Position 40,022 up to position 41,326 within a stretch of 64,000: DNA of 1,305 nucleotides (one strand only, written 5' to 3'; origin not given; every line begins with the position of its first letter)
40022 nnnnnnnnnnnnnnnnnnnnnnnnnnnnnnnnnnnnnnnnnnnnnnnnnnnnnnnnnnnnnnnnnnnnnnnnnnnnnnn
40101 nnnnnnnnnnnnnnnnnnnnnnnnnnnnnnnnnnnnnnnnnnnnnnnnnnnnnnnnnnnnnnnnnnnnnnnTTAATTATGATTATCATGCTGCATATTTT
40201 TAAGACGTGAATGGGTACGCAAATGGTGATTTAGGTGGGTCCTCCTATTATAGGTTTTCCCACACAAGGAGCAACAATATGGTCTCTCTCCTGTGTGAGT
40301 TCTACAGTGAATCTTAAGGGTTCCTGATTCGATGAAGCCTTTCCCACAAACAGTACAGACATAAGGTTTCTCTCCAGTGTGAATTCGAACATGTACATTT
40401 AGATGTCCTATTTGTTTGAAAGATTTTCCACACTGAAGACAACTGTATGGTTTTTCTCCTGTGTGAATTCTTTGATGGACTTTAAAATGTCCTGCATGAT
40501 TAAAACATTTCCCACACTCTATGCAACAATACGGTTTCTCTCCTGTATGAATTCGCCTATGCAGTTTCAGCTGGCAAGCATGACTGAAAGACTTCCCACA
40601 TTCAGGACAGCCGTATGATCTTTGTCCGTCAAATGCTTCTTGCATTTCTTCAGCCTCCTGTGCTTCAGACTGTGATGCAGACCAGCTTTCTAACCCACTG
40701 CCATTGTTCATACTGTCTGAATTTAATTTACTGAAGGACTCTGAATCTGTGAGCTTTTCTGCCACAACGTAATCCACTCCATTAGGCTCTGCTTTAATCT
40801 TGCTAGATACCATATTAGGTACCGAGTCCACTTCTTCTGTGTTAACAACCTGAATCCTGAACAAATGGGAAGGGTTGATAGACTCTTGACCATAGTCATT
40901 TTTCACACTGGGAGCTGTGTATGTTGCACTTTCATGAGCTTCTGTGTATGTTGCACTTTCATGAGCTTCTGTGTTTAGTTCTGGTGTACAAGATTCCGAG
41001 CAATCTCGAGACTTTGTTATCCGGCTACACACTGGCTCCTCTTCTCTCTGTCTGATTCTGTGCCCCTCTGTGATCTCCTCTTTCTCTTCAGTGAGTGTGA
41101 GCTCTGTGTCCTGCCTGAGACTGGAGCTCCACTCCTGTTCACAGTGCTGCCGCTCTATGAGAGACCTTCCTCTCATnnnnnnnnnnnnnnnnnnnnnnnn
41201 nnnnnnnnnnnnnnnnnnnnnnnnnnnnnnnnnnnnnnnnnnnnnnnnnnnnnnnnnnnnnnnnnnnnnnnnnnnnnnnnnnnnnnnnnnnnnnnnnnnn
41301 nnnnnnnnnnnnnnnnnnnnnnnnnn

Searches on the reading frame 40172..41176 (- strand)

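Call 62: search_protein_families(library=pfam, proteins=[window:40172-41176:-], max_evalue=0.001)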
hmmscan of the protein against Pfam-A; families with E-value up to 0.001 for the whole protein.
window:40172-41176:- (334 aa): 5 families
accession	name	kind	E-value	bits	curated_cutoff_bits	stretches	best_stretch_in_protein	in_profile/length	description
PF13465.12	zf-H2C2_2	-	2.5e-33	112.9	40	4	258-281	1-24/26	Zinc-finger double domain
PF00096.32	zf-C2H2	-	8.3e-21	73.6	25.2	2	244-266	1-23/23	Zinc finger, C2H2 type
PF13894.12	zf-C2H2_4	-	3.6e-14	52.5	27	0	300-322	1-23/24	C2H2-type zinc finger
PF23561.1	zf-C2H2_15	-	1.1e-08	35.4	27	0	246-270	6-30/30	C2H2 zinc finger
PF12171.14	zf-C2H2_jaz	-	0.00027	21.5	22.6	0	272-293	2-23/27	Zinc-finger double-stranded RNA-binding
